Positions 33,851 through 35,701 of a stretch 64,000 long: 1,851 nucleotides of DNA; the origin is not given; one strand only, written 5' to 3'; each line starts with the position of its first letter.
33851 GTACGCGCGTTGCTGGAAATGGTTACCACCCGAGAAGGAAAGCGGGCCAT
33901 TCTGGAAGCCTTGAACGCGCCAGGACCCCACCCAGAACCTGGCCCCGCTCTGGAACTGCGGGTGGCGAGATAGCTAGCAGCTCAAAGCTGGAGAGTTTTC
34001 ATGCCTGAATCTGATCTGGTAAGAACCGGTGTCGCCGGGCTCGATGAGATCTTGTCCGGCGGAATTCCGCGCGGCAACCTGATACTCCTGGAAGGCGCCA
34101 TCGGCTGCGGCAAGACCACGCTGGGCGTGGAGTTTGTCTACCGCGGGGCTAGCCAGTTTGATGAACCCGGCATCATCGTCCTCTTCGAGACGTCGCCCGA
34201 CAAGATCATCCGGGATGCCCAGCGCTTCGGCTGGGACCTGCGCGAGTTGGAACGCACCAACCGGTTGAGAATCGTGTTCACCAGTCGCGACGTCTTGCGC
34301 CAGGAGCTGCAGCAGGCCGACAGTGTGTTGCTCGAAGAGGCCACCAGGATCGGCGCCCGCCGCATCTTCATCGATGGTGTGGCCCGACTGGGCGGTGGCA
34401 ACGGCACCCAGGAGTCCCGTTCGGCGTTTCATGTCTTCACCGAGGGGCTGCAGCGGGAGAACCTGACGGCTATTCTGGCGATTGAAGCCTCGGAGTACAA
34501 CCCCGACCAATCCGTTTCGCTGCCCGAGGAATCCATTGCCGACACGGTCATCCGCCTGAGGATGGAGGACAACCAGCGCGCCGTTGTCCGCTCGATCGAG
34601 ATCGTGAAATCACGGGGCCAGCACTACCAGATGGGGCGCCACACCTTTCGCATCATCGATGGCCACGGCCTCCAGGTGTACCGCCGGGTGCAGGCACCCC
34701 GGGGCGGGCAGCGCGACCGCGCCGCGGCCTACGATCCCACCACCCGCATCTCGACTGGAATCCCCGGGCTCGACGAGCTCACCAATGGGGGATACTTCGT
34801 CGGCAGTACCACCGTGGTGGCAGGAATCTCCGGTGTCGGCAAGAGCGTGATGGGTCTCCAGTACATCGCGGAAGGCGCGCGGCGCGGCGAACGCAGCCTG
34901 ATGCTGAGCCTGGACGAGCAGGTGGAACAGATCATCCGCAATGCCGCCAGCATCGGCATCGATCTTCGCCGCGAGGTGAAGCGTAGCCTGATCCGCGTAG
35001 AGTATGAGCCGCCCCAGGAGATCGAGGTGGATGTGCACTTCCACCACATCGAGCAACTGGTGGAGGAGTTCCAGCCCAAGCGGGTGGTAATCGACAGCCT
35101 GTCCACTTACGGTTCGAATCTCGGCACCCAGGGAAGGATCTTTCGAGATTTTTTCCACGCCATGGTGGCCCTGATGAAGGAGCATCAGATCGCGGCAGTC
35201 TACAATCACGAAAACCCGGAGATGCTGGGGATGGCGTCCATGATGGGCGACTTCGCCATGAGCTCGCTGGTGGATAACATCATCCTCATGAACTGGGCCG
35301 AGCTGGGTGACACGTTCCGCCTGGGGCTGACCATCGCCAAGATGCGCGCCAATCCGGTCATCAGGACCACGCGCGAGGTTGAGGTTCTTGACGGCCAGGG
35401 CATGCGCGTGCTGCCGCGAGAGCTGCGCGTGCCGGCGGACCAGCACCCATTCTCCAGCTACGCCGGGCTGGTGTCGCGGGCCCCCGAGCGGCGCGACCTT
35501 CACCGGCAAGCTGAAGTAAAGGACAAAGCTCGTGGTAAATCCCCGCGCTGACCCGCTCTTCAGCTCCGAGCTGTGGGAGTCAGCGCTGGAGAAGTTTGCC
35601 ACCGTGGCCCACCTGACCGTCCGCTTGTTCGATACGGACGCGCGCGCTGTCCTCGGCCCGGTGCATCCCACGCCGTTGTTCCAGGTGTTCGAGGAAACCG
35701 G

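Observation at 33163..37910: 4.7-kb islet bounded by exact 38-nt direct repeats of the 5' half of tRNA-Asn, with no integrase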

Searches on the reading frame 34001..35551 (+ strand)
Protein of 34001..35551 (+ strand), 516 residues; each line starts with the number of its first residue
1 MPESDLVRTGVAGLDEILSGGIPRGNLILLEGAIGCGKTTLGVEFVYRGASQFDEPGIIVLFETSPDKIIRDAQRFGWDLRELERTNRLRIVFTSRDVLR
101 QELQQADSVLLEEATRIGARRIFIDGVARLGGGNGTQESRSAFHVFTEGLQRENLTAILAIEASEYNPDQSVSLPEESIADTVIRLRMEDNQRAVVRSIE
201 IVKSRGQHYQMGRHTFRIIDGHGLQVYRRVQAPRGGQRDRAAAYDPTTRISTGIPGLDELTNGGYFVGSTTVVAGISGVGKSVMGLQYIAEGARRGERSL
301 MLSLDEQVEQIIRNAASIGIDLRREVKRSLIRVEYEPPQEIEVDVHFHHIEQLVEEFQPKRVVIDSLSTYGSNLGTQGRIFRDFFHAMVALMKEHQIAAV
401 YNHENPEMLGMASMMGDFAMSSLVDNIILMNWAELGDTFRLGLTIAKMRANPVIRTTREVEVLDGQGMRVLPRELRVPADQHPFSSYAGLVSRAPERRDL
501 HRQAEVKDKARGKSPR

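Call 7: search_protein_families(library=pfam, proteins=[window:34001-35551:+], max_evalue=0.001)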
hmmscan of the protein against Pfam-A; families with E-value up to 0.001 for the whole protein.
window:34001-35551:+ (516 aa): 8 families
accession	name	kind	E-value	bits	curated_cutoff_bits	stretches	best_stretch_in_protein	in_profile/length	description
PF06745.19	ATPase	-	6.4e-89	297.7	26.6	2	7-229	1-229/231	KaiC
PF13481.12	AAA_25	-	8.2e-15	55.4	27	2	15-142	23-165/195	AAA domain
PF03796.21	DnaB_C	-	1e-07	32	27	0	250-317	2-69/255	DnaB-like helicase C terminal domain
PF05625.17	PAXNEB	-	1.3e-05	24.8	28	0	247-314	16-84/366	PAXNEB protein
PF00154.27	RecA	-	7.4e-05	22.8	27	0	6-47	32-74/262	recA bacterial DNA recombination protein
PF13238.12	AAA_18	-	0.00026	21.9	29.4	0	28-126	1-79/128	AAA domain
PF13173.12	AAA_14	-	0.00064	20.2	27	0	271-315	5-48/129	AAA domain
PF13191.12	AAA_16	-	0.00074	20.5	32.6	0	23-113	22-93/167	AAA ATPase domain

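Call 9: find_encoding_contigs(protein=window:34001-35551:+, flank=10000, max_places=10)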
Protein window:34001-35551:+ (516 aa): 2 contigs read that carry it; 2 places shown.
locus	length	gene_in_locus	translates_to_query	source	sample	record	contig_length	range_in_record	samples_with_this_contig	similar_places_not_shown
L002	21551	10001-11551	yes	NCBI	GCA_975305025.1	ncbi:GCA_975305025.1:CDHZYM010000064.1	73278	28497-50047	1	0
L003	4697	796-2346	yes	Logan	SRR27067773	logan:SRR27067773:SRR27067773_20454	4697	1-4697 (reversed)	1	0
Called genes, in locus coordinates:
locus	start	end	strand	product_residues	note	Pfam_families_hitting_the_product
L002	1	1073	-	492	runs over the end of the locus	PF00282:Pyridoxal_deC, PF01212:Beta_elim_lyase (weak)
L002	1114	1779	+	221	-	PF00730:HhH-GPD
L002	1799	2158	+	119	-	-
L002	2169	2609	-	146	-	-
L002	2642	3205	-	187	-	PF13302:Acetyltransf_3, PF00583:Acetyltransf_1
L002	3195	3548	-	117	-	-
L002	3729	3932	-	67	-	-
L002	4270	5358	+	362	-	PF00072:Response_reg, PF01966:HD, PF13487:HD_5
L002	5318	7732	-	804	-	PF01636:APH (faint), PF00069:Pkinase, PF03109:ABC1 (faint), PF07714:PK_Tyr_Ser-Thr, PF13428:TPR_14 (faint), PF13432:TPR_16 (faint), PF14559:TPR_19 (faint), PF00515:TPR_1 (faint), +3 more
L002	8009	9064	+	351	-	PF24981:Beta-prop_ATRN-LZTR1, PF24996:NANM (faint), PF13415:Beta-prop_FBX42 (weak), PF24681:Kelch_KLHDC2_KLHL20_DRC7, PF25210:Kelch_FKB95, PF13964:Beta-prop_Calicin (weak), PF01344:Kelch_1, PF07646:Kelch_2 (weak)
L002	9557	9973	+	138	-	-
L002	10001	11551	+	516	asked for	PF03796:DnaB_C (faint), PF05625:PAXNEB (faint), PF06745:ATPase, PF13481:AAA_25 (weak), PF23442:DUF7125 (faint), PF13481:AAA_25 (weak), PF06745:ATPase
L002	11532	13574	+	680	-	PF10114:PocR (weak), PF00989:PAS, PF08448:PAS_4, PF13188:PAS_8 (faint), PF13426:PAS_9, PF08447:PAS_3 (faint), PF02518:HATPase_c, PF00072:Response_reg, +1 more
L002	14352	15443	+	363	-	PF13177:DNA_pol3_delta2, PF13191:AAA_16 (weak), PF00004:AAA (faint)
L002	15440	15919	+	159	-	PF01967:MoaC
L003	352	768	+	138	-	-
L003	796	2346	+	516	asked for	PF03796:DnaB_C (faint), PF05625:PAXNEB (faint), PF06745:ATPase, PF13481:AAA_25 (weak), PF23442:DUF7125 (faint), PF13481:AAA_25 (weak), PF06745:ATPase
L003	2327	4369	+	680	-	PF10114:PocR (weak), PF00989:PAS, PF08448:PAS_4, PF13188:PAS_8 (faint), PF13426:PAS_9, PF08447:PAS_3 (faint), PF02518:HATPase_c, PF00072:Response_reg, +1 more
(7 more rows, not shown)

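Call 45: find_homologous_proteins(query=window:34001-35551:+, max_evalue=1e-80)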
Query window:34001-35551:+ (516 aa): 1861 proteins with E <= 1e-80 among 8000 candidates; the best 120 are listed.
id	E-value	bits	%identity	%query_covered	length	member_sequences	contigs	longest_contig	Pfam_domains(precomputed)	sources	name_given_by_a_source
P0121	0.0e+0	1135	100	100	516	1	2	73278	PF06745.20,PF03796.22,PF05625.18,PF23442.2,PF13481.13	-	-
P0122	0.0e+0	1042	91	100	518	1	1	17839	PF06745.20,PF03796.22,PF05625.18,PF23442.2,PF13481.13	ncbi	-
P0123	0.0e+0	1024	89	100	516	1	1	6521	PF06745.20,PF03796.22,PF05625.18,PF13481.13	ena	-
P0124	0.0e+0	1022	89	100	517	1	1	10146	PF06745.20,PF03796.22,PF05625.18,PF23442.2,PF13481.13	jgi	jgi:circadian clock protein KaiC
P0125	3.4e-291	984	86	99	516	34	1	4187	PF06745.20,PF03796.22,PF05625.18,PF23442.2,PF13481.13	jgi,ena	-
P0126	7.1e-291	983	87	100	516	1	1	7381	PF06745.20,PF03796.22,PF05625.18,PF23442.2,PF00154.28,PF13481.13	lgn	-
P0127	1.4e-290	982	86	100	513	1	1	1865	PF06745.20,PF03796.22,PF05625.18,PF23442.2,PF13481.13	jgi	jgi:circadian clock protein KaiC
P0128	2.7e-286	968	85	100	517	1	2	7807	PF06745.20,PF03796.22,PF05625.18,PF23442.2,PF13481.13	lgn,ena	-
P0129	2.1e-285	965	86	98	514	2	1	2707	PF06745.20,PF03796.22,PF05625.18,PF23442.2,PF00154.28,PF13481.13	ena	-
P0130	1.5e-284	962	85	98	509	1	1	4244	PF06745.20,PF03796.22,PF05625.18,PF23442.2,PF13481.13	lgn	-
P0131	2.5e-284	961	84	100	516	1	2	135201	PF06745.20,PF03796.22,PF05625.18,PF23442.2,PF00154.28,PF13481.13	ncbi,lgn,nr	ncbi:MAG: hypothetical protein H8K07_03180 [Nitrospira sp.]|nr:hypothetical protein [Nitrospira sp.]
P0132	1.6e-283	959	85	98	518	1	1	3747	PF06745.20,PF03796.22,PF05625.18,PF23442.2,PF13481.13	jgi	jgi:circadian clock protein KaiC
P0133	5.8e-283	957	85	99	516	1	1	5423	PF06745.20,PF03796.22,PF05625.18,PF23442.2,PF13481.13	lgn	-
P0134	2.7e-282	955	84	100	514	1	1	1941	PF06745.20,PF03796.22,PF05625.18,PF23442.2,PF13481.13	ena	-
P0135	5.8e-282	953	86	98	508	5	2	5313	PF06745.20,PF03796.22,PF05625.18,PF23442.2,PF13481.13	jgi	jgi:circadian clock protein KaiC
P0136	6.0e-282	953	83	99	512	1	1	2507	PF06745.20,PF03796.22,PF05625.18,PF23442.2,PF13481.13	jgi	jgi:circadian clock protein KaiC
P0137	4.6e-281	950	85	98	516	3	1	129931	PF06745.20,PF03796.22,PF05625.18,PF23442.2,PF13481.13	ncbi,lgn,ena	-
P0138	4.7e-281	950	86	97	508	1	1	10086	PF06745.20,PF03796.22,PF05625.18,PF23442.2,PF13481.13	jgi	jgi:circadian clock protein KaiC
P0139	2.5e-280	948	83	98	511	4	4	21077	PF06745.20,PF03796.22,PF05625.18,PF23442.2,PF13481.13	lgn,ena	-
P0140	6.4e-280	947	83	98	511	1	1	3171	PF06745.20,PF03796.22,PF05625.18,PF23442.2,PF13481.13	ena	-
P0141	8.0e-280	946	84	100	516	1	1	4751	PF06745.20,PF03796.22,PF05625.18,PF23442.2,PF13481.13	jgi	jgi:circadian clock protein KaiC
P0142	1.3e-279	946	84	99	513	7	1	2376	PF06745.20,PF03796.22,PF05625.18,PF23442.2,PF13481.13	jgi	jgi:circadian clock protein KaiC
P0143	2.5e-279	945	83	100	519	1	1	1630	PF06745.20,PF03796.22,PF05625.18,PF13481.13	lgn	-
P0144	2.2e-278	942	86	96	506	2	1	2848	PF06745.20,PF03796.22,PF05625.18,PF23442.2,PF13481.13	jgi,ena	-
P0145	6.3e-278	940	83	100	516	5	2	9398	PF06745.20,PF03796.22,PF05625.18,PF23442.2,PF00154.28,PF13481.13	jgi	-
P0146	1.4e-277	939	84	97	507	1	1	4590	PF06745.20,PF03796.22,PF05625.18,PF23442.2,PF13481.13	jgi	jgi:circadian clock protein KaiC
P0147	1.7e-277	939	83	97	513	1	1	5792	PF06745.20,PF03796.22,PF05625.18,PF23442.2,PF13481.13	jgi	jgi:circadian clock protein KaiC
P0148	2.8e-277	938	82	100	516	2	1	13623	PF06745.20,PF03796.22,PF05625.18,PF23442.2,PF13481.13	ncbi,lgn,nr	ncbi:MAG TPA: ATPase domain-containing protein [Nitrospira sp.]|nr:ATPase domain-containing protein 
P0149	1.0e-276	936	82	99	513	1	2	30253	PF06745.20,PF03796.22,PF05625.18,PF23442.2,PF00154.28,PF13481.13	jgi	jgi:circadian clock protein KaiC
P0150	1.8e-276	935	81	100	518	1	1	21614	PF06745.20,PF03796.22,PF05625.18,PF23442.2,PF13481.13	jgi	jgi:circadian clock protein KaiC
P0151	4.1e-276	934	83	97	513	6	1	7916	PF06745.20,PF03796.22,PF05625.18,PF23442.2,PF13481.13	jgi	jgi:circadian clock protein KaiC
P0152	4.8e-276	934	82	99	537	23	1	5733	PF06745.20,PF03796.22,PF05625.18,PF23442.2,PF13481.13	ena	-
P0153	5.2e-276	934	82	99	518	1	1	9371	PF06745.20,PF03796.22,PF05625.18,PF23442.2,PF13481.13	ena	-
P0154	5.3e-276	934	82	100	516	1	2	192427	PF06745.20,PF03796.22,PF05625.18,PF23442.2,PF00154.28,PF13481.13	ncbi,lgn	-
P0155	8.6e-276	933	85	96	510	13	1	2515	PF06745.20,PF03796.22,PF05625.18,PF23442.2,PF13481.13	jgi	-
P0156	4.2e-275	931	82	98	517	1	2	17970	PF06745.20,PF03796.22,PF05625.18,PF23442.2,PF13401.13,PF13481.13,PF13191.13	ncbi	-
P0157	1.8e-274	929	83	99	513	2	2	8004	PF06745.20,PF03796.22,PF05625.18,PF23442.2,PF13481.13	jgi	jgi:circadian clock protein KaiC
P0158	3.2e-274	928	83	97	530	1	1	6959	PF06745.20,PF03796.22,PF05625.18,PF23442.2,PF13481.13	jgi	jgi:circadian clock protein KaiC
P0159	4.3e-274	927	82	98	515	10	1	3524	PF06745.20,PF03796.22,PF05625.18,PF09848.16,PF13481.13,PF13191.13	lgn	-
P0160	6.4e-274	927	82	97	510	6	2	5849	PF06745.20,PF03796.22,PF05625.18,PF23442.2,PF13481.13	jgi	jgi:circadian clock protein KaiC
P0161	7.5e-273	923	82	100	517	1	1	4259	PF06745.20,PF03796.22,PF05625.18,PF23442.2,PF13481.13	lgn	-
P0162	1.6e-272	922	84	97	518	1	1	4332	PF06745.20,PF03796.22,PF05625.18,PF23442.2,PF13481.13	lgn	-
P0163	1.6e-272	922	82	99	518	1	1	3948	PF06745.20,PF03796.22,PF05625.18,PF23442.2,PF13481.13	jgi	jgi:circadian clock protein KaiC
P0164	2.8e-272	921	81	99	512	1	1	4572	PF06745.20,PF03796.22,PF05625.18,PF23442.2,PF13481.13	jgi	jgi:circadian clock protein KaiC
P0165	2.8e-272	921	82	98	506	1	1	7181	PF06745.20,PF03796.22,PF05625.18,PF23442.2,PF00154.28,PF13481.13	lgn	-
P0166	1.2e-271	919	83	97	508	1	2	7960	PF06745.20,PF23442.2,PF13481.13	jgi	jgi:circadian clock protein KaiC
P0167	1.5e-271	919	83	97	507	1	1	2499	PF06745.20,PF03796.22,PF05625.18,PF23442.2,PF00154.28,PF13481.13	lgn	-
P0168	2.4e-271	918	84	96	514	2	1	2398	PF06745.20,PF03796.22,PF05625.18,PF23442.2,PF13481.13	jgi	-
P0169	5.4e-271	917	81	98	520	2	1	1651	PF06745.20,PF03796.22,PF05625.18,PF23442.2,PF13481.13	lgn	-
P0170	1.4e-269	913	82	98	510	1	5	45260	PF06745.20,PF03796.22,PF05625.18,PF23442.2,PF13481.13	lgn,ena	-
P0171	1.7e-269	912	82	97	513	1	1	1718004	PF06745.20,PF03796.22,PF05625.18,PF23442.2,PF13481.13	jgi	jgi:circadian clock protein KaiC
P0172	1.9e-269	912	82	98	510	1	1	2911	PF06745.20,PF03796.22,PF05625.18,PF23442.2,PF13481.13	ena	-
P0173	2.3e-269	912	82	98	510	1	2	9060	PF06745.20,PF03796.22,PF05625.18,PF23442.2,PF13481.13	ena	-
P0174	6.6e-269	910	83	97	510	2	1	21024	PF06745.20,PF03796.22,PF05625.18,PF23442.2,PF13481.13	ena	-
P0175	1.3e-268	909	78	100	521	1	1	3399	PF06745.20,PF03796.22,PF05625.18,PF23442.2,PF13481.13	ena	-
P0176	1.5e-268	909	83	97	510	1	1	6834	PF06745.20,PF03796.22,PF05625.18,PF13481.13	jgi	jgi:circadian clock protein KaiC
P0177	2.6e-268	908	82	98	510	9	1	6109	PF06745.20,PF03796.22,PF05625.18,PF23442.2,PF13481.13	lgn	-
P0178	5.6e-268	907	80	99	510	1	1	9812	PF06745.20,PF03796.22,PF13481.13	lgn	-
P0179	1.1e-267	906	83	97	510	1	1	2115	PF06745.20,PF03796.22,PF05625.18,PF13481.13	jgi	jgi:circadian clock protein KaiC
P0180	1.2e-267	906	81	99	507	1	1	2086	PF06745.20,PF03796.22,PF05625.18,PF23442.2,PF13481.13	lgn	-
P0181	2.0e-267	905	82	97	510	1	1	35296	PF06745.20,PF03796.22,PF05625.18,PF23442.2,PF00154.28,PF13481.13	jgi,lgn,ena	-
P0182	2.2e-267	905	81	97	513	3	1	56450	PF06745.20,PF03796.22,PF23442.2,PF13401.13,PF13481.13,PF13191.13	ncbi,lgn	ncbi:MAG: ATPase domain-containing protein [Terriglobales bacterium]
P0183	2.3e-267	905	82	97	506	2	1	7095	PF06745.20,PF03796.22,PF05625.18,PF23442.2,PF13481.13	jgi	jgi:circadian clock protein KaiC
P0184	9.1e-267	903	80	98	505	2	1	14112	PF06745.20,PF03796.22,PF05625.18,PF23442.2,PF13481.13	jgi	jgi:circadian clock protein KaiC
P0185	9.6e-267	903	77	100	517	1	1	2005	PF06745.20,PF03796.22,PF05625.18,PF23442.2,PF00154.28,PF13481.13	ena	-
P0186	1.4e-266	903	80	100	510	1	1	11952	PF06745.20,PF03796.22,PF23442.2,PF13481.13,PF13191.13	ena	-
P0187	1.9e-266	902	81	97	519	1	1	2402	PF06745.20,PF03796.22,PF05625.18,PF23442.2,PF00154.28,PF13481.13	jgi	jgi:circadian clock protein KaiC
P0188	2.2e-266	902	80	99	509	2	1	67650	PF06745.20,PF03796.22,PF05625.18,PF13481.13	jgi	jgi:circadian clock protein KaiC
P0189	2.3e-266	902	80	99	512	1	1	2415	PF06745.20,PF03796.22,PF05625.18,PF23442.2,PF13481.13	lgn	-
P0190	2.8e-266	902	81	97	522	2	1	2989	PF06745.20,PF03796.22,PF05625.18,PF13481.13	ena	-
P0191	3.7e-266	901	80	98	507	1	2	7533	PF06745.20,PF03796.22,PF05625.18,PF23442.2,PF13481.13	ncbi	ncbi:MAG: ATPase domain-containing protein [Nitrospira sp.]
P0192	1.5e-265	899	82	97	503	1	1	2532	PF06745.20,PF03796.22,PF05625.18,PF23442.2,PF13481.13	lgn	-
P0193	1.7e-265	899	80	99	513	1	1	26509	PF06745.20,PF03796.22,PF05625.18,PF23442.2,PF00154.28,PF13481.13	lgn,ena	-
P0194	1.9e-265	899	82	97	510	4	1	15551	PF06745.20,PF03796.22,PF05625.18,PF09848.16,PF13481.13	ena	-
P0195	8.8e-265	897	82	97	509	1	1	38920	PF06745.20,PF03796.22,PF05625.18,PF23442.2,PF13481.13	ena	-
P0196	1.3e-264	896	81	98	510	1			PF06745.20,PF03796.22,PF05625.18,PF23442.2,PF13481.13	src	-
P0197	1.3e-264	896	80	95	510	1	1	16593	PF06745.20,PF03796.22,PF05625.18,PF13481.13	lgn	-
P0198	2.3e-264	895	80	97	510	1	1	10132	PF06745.20,PF03796.22,PF13481.13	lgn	-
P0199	3.3e-264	895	82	97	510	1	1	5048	PF06745.20,PF03796.22,PF05625.18,PF23442.2,PF13481.13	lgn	-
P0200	3.5e-264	895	81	96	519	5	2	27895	PF06745.20,PF03796.22,PF05625.18,PF23442.2,PF13481.13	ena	-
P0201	5.3e-264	894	80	98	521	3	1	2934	PF06745.20,PF03796.22,PF05625.18,PF23442.2,PF13481.13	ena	-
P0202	6.4e-264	894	79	100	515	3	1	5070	PF06745.20,PF05625.18,PF23442.2,PF13481.13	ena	-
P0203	1.6e-263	893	79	100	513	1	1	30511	PF06745.20,PF05625.18,PF23442.2,PF13481.13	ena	-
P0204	2.4e-263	892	80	96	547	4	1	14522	PF06745.20,PF03796.22,PF23442.2,PF13481.13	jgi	jgi:circadian clock protein KaiC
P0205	2.6e-263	892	82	96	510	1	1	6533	PF06745.20,PF03796.22,PF05625.18,PF23442.2,PF13481.13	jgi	jgi:circadian clock protein KaiC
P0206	3.9e-263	891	80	97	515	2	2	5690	PF06745.20,PF03796.22,PF05625.18,PF23442.2,PF00154.28,PF13481.13,PF13191.13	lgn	-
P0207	4.5e-263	891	81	97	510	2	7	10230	PF06745.20,PF03796.22,PF05625.18,PF13481.13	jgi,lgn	jgi:circadian clock protein KaiC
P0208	7.4e-263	890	79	99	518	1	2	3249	PF06745.20,PF03796.22,PF05625.18,PF23442.2,PF00154.28,PF13481.13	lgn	-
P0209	8.8e-263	890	80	97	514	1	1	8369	PF06745.20,PF03796.22,PF23442.2,PF13481.13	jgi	jgi:circadian clock protein KaiC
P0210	9.5e-263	890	79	98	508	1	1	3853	PF06745.20,PF03796.22,PF05625.18,PF23442.2,PF13481.13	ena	-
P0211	1.1e-262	890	80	96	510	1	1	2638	PF06745.20,PF03796.22,PF23442.2,PF13481.13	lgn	-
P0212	2.4e-262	889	80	96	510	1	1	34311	PF06745.20,PF03796.22,PF05625.18,PF13481.13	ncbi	-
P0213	2.6e-262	889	78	99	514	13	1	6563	PF06745.20,PF03796.22,PF05625.18,PF23442.2,PF00154.28,PF13481.13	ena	-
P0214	3.6e-262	888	79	98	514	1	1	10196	PF06745.20,PF03796.22,PF05625.18,PF23442.2,PF13481.13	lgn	-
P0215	3.9e-262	888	80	98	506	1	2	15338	PF06745.20,PF03796.22,PF05625.18,PF23442.2,PF13481.13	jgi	jgi:circadian clock protein KaiC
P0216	4.0e-262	888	79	97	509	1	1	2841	PF06745.20,PF03796.22,PF05625.18,PF23442.2,PF13481.13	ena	-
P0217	6.4e-262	887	80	97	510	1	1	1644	PF06745.20,PF03796.22,PF05625.18,PF13481.13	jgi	jgi:circadian clock protein KaiC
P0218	7.3e-262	887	78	98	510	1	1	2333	PF06745.20,PF03796.22,PF05625.18,PF23442.2,PF09848.16,PF13481.13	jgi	jgi:circadian clock protein KaiC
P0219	7.9e-262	887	81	97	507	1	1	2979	PF06745.20,PF03796.22,PF13481.13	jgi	jgi:circadian clock protein KaiC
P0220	8.6e-262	887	79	99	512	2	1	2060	PF06745.20,PF03796.22,PF05625.18,PF23442.2,PF13481.13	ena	-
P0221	2.2e-261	886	78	98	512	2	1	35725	PF06745.20,PF03796.22,PF05625.18,PF23442.2,PF13481.13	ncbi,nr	ncbi:MAG: AAA family ATPase, partial [Acidobacteriaceae bacterium]|nr:AAA family ATPase [Acidobacter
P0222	2.3e-261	886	80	97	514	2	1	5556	PF06745.20,PF03796.22,PF05625.18,PF13481.13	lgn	-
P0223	2.6e-261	885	78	99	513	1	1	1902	PF06745.20,PF03796.22,PF05625.18,PF23442.2,PF13481.13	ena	-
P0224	7.8e-261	884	79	99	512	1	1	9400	PF06745.20,PF03796.22,PF05625.18,PF23442.2,PF00154.28,PF13481.13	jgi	jgi:circadian clock protein KaiC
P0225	1.6e-260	883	78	99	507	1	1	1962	PF06745.20,PF03796.22,PF13481.13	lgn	-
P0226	1.7e-260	883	79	99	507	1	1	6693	PF06745.20,PF03796.22,PF05625.18,PF23442.2,PF13481.13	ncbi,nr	ncbi:MAG TPA: ATPase domain-containing protein [Terriglobales bacterium]|nr:ATPase domain-containing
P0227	1.9e-260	882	79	98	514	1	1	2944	PF06745.20,PF03796.22,PF05625.18,PF23442.2,PF13481.13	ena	-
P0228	2.3e-260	882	81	95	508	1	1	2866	PF06745.20,PF03796.22,PF05625.18,PF09848.16,PF13481.13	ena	-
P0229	2.5e-260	882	78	100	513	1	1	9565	PF06745.20,PF03796.22,PF05625.18,PF23442.2,PF13481.13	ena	-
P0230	2.9e-260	882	80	97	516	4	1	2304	PF06745.20,PF03796.22,PF05625.18,PF23442.2,PF13481.13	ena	-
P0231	4.9e-260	881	79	96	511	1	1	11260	PF06745.20,PF03796.22,PF05625.18,PF09848.16,PF00154.28,PF13481.13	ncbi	ncbi:MAG TPA: ATPase domain-containing protein [Bryobacteraceae bacterium]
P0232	5.3e-260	881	78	99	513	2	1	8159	PF06745.20,PF03796.22,PF05625.18,PF23442.2,PF13238.13,PF09848.16,PF13481.13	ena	-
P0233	6.9e-260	881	78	99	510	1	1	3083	PF06745.20,PF03796.22,PF13481.13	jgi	jgi:circadian clock protein KaiC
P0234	1.4e-259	880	82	94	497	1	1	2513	PF06745.20,PF03796.22,PF05625.18,PF23442.2,PF13481.13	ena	-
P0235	1.4e-259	880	77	99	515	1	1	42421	PF06745.20,PF03796.22,PF05625.18,PF23442.2,PF13481.13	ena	-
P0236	1.6e-259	879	78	99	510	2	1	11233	PF06745.20,PF03796.22,PF05625.18,PF23442.2,PF00154.28,PF13481.13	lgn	-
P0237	1.9e-259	879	78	98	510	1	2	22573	PF06745.20,PF03796.22,PF05625.18,PF23442.2,PF09848.16,PF13481.13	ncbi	-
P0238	3.2e-259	878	77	99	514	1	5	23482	PF06745.20,PF05625.18,PF23442.2,PF13481.13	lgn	-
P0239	4.2e-259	878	77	99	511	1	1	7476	PF06745.20,PF03796.22,PF05625.18,PF09848.16,PF00154.28,PF13481.13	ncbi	-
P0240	5.6e-259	878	77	99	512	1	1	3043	PF06745.20,PF03796.22,PF23442.2,PF13238.13,PF00154.28,PF13481.13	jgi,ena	jgi:circadian clock protein KaiC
